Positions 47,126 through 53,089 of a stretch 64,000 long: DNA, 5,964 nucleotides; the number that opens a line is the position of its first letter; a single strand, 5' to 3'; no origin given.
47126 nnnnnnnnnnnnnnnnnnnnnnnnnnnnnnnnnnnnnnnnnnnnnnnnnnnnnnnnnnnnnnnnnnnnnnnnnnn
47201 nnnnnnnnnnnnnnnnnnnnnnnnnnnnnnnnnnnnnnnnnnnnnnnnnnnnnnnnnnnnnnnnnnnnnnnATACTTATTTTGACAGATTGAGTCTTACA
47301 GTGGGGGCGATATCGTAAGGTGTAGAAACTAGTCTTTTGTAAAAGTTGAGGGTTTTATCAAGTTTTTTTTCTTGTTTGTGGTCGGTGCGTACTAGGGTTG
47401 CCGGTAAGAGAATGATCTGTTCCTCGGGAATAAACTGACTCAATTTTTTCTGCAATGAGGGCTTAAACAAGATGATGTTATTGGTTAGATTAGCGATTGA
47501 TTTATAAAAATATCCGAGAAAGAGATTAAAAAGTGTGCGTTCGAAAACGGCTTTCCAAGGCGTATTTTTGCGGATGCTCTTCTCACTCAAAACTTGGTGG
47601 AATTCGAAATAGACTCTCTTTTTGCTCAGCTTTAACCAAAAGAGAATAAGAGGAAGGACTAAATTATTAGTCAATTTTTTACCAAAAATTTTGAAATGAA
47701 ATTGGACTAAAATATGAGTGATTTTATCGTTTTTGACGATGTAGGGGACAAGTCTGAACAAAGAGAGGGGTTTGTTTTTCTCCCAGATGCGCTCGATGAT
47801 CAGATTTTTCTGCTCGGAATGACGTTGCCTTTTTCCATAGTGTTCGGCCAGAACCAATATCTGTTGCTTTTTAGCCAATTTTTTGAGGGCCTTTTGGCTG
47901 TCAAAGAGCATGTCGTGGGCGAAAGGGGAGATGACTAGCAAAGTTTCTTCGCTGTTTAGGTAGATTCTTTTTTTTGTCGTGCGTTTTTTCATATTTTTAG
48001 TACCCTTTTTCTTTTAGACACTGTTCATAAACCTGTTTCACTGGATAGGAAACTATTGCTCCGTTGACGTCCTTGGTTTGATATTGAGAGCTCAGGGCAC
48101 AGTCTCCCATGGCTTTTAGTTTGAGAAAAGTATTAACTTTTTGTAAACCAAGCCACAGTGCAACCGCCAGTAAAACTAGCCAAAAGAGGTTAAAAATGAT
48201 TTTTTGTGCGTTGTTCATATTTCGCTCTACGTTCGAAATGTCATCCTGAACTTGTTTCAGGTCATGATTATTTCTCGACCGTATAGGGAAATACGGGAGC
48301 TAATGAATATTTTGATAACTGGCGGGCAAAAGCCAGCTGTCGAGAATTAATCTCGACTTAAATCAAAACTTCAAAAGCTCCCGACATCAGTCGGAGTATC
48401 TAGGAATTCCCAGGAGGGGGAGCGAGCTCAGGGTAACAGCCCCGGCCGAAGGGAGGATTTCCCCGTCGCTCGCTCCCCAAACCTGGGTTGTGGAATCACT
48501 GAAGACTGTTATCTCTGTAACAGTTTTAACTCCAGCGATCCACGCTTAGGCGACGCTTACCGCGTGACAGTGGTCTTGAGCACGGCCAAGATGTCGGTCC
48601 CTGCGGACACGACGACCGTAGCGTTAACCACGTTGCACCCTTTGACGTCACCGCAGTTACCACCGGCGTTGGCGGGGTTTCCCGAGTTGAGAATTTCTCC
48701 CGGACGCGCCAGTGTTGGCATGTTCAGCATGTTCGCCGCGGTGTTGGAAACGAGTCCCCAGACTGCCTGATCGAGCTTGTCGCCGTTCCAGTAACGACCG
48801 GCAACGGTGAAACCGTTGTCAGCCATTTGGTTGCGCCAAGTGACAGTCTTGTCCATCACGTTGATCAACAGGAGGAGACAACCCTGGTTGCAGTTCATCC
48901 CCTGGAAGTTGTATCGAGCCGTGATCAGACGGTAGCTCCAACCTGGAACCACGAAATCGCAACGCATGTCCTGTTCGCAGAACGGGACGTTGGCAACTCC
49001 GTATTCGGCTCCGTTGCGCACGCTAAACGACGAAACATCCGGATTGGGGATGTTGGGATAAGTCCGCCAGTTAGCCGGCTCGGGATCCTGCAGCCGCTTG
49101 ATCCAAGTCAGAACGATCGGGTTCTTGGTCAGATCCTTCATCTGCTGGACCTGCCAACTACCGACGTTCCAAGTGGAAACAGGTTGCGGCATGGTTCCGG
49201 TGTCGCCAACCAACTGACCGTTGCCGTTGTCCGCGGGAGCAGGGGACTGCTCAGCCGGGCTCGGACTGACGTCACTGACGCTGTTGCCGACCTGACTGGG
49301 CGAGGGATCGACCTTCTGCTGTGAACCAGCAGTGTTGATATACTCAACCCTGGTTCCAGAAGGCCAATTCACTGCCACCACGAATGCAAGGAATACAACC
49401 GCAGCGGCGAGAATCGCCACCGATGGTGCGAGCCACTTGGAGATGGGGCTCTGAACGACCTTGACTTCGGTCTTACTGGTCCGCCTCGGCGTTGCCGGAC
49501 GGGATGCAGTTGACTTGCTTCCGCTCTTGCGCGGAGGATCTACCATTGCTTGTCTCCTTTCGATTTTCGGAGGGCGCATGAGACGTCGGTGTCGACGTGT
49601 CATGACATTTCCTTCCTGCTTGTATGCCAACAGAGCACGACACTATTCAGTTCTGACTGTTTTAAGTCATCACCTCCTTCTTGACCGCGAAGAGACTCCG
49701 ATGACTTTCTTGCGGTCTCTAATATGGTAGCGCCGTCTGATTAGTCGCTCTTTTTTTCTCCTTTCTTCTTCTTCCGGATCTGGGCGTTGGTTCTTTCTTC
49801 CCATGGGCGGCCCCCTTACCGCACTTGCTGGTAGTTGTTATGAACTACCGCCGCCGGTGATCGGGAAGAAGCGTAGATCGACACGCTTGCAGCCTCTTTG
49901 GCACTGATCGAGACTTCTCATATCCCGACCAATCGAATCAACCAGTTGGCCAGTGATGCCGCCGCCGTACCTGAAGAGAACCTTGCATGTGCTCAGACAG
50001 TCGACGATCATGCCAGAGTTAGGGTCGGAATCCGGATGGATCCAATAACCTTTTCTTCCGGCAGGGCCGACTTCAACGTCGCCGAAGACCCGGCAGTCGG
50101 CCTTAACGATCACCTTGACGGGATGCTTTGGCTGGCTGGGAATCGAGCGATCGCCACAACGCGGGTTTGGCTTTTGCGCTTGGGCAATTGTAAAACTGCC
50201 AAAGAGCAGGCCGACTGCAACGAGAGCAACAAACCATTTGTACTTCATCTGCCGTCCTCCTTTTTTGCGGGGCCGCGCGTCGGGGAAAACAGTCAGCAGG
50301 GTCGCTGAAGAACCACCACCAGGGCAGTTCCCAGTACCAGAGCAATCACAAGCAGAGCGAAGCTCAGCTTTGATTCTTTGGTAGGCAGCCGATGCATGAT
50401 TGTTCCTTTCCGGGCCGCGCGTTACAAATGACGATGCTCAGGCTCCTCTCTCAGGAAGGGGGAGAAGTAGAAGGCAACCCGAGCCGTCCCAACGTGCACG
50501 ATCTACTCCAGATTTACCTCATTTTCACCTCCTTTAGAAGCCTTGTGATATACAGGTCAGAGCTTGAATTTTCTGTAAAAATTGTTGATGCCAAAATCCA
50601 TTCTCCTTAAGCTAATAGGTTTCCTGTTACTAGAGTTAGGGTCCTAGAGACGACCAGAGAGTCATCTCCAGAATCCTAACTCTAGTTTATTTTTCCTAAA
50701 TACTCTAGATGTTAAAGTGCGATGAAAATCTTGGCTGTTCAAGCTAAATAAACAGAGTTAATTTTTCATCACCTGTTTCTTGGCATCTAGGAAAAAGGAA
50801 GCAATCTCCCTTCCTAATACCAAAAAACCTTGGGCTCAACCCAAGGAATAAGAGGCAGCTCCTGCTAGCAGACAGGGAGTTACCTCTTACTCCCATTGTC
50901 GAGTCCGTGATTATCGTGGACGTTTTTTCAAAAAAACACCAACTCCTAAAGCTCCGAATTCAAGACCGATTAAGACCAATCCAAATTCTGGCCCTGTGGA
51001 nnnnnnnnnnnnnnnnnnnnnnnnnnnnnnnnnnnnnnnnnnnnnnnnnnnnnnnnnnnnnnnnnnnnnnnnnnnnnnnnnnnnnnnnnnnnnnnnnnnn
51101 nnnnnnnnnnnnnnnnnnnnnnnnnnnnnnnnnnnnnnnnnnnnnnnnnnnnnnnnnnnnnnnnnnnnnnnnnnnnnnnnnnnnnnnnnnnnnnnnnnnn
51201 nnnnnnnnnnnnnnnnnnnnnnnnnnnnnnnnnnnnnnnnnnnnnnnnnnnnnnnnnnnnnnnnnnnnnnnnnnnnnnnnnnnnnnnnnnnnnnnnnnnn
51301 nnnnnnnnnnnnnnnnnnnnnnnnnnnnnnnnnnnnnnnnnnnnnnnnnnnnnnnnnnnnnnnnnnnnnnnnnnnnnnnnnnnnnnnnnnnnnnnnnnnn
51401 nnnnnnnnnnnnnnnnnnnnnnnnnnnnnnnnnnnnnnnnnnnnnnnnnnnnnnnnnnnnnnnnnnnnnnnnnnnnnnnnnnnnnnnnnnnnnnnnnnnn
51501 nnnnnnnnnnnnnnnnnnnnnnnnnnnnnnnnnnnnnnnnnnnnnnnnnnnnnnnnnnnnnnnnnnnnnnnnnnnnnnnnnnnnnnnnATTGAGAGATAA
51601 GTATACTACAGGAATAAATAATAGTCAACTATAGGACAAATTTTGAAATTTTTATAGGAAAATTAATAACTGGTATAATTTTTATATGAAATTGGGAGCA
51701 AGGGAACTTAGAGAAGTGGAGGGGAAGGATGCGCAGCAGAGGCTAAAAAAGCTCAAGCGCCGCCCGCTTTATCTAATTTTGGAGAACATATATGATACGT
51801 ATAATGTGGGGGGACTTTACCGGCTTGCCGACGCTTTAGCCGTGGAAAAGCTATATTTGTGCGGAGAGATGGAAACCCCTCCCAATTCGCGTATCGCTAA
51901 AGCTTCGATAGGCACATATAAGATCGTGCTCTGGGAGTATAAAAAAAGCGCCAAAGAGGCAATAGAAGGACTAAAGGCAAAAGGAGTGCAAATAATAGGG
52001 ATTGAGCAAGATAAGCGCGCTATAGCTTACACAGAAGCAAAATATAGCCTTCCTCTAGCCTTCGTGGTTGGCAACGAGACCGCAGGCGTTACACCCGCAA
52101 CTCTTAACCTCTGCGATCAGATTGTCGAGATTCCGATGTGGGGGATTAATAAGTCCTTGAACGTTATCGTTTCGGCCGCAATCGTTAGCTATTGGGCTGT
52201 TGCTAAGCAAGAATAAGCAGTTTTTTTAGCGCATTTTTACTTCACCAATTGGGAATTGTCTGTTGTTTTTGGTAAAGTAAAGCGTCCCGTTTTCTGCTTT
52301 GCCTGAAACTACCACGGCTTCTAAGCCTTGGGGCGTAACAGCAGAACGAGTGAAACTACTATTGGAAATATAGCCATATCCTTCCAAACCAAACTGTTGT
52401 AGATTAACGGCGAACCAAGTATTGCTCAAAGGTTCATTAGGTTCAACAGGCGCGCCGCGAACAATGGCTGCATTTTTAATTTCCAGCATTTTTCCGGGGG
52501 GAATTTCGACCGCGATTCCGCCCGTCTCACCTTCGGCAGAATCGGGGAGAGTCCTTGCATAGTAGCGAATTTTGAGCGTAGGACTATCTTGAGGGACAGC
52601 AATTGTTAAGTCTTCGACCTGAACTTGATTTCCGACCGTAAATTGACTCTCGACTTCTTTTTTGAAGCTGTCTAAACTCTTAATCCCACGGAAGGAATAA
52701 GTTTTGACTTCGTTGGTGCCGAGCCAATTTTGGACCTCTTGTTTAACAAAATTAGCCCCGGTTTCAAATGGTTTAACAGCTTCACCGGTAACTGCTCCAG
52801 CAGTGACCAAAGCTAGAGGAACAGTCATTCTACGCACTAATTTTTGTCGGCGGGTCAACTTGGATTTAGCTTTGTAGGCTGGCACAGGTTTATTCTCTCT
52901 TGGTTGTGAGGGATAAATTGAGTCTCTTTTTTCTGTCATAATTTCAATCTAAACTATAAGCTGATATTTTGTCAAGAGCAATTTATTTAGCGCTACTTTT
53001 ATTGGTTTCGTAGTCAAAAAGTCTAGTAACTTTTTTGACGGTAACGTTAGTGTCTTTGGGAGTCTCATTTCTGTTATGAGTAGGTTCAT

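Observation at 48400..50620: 2.2-kb high-GC island with three family-less membrane/secreted ORFs and foreign-looking expression signals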

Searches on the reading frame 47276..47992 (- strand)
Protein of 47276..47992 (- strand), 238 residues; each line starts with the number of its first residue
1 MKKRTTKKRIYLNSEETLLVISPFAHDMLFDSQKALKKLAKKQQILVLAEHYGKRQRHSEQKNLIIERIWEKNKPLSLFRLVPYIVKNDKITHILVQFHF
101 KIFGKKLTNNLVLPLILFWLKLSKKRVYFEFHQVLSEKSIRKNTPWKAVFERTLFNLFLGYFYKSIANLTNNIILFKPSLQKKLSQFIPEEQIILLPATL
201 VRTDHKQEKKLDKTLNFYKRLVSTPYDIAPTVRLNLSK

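Call 7: search_protein_families(library=pfam, max_evalue=1, proteins=[window:47276-47992:-])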
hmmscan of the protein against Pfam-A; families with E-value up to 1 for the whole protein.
window:47276-47992:- (238 aa): 0 families
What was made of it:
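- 47276..47992 (-): 238-aa protein homologous to the N-terminal half of a GT4-type glycosyltransferase. The window protein itself has no Pfam hit (call 7).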

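Call 48: search_protein_families(library=ncbifam, max_evalue=0.1, proteins=[window:47276-47992:-])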
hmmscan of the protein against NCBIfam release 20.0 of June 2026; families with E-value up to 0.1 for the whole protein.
window:47276-47992:- (238 aa): 0 families

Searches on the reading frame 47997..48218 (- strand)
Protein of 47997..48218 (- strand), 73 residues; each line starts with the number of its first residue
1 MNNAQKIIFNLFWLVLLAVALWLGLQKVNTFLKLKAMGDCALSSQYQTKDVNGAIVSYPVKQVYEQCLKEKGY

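Call 7: search_protein_families(library=pfam, max_evalue=1, proteins=[window:47997-48218:-])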
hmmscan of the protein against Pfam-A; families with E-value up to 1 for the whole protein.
window:47997-48218:- (73 aa): 1 family
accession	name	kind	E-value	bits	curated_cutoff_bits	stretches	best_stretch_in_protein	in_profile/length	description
PF25152.1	CD59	-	0.031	14.4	33.9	1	9-69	7-66/127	CD59 glycoprotein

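Call 48: search_protein_families(library=ncbifam, max_evalue=0.1, proteins=[window:47997-48218:-])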
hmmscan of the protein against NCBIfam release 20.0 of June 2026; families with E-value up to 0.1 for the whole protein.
window:47997-48218:- (73 aa): 0 families

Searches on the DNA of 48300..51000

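Call 88: search_rna_families(source=window, start=48300, end=51000, threshold=evalue, max_evalue=1)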
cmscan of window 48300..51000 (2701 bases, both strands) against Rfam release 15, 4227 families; matches with E-value up to 1: 1.
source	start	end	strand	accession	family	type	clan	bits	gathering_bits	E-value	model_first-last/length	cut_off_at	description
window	48412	48530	-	RF02494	Gl_U6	Gene; snRNA; splicing;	-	20.8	100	0.31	1-102/102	no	Giardia U6 spliceosomal RNA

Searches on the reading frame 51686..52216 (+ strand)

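Call 7: search_protein_families(library=pfam, max_evalue=1, proteins=[window:51686-52216:+])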
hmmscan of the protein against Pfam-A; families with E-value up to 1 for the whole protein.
window:51686-52216:+ (176 aa): 1 family
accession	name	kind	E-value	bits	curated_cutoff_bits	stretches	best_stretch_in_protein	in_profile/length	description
PF00588.24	SpoU_methylase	-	1.4e-32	113.2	29.7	1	28-169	2-142/142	SpoU rRNA Methylase family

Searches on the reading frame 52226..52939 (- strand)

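Call 7: search_protein_families(library=pfam, max_evalue=1, proteins=[window:52226-52939:-])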
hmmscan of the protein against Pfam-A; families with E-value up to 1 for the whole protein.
window:52226-52939:- (237 aa): 1 family
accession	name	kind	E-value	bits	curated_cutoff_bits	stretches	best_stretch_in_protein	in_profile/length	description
PF00011.27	HSP20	-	0.16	12.5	20.8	1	191-223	52-84/102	Hsp20/alpha crystallin family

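Call 48: search_protein_families(library=ncbifam, max_evalue=0.1, proteins=[window:52226-52939:-])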
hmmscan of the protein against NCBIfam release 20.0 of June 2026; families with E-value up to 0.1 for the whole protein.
window:52226-52939:- (237 aa): 0 families
